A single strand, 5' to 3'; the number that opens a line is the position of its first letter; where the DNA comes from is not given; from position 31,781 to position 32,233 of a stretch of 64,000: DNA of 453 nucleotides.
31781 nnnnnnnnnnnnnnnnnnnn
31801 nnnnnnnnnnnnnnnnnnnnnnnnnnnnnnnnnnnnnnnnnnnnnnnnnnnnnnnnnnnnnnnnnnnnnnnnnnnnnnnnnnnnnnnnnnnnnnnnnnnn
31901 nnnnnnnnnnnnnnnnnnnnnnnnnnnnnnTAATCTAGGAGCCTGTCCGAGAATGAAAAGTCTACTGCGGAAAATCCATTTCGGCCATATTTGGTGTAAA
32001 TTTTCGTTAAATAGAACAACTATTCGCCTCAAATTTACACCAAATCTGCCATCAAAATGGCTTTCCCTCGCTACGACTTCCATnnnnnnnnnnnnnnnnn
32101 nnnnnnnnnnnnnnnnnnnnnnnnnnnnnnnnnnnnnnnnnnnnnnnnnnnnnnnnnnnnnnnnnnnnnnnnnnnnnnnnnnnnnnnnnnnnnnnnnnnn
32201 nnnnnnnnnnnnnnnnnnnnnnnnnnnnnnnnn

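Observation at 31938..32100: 163-bp palindromic MITE-like repeat with 17-bp TIRs, with a second partial copy at 51147-51254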

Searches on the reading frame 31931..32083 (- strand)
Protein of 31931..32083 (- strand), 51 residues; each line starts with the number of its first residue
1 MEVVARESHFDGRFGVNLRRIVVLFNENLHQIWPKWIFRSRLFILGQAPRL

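Call 49: find_homologous_proteins(query=window:31931-32083:-, max_evalue=0.01)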
Query seq(51 aa): no candidate shares three 5-residue words with the query. No homologue found.
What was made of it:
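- Tried and rejected: Protein search with the 51-aa ORF read from the element, intended to count copies through spurious gene calls: no candidate found (call 49).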
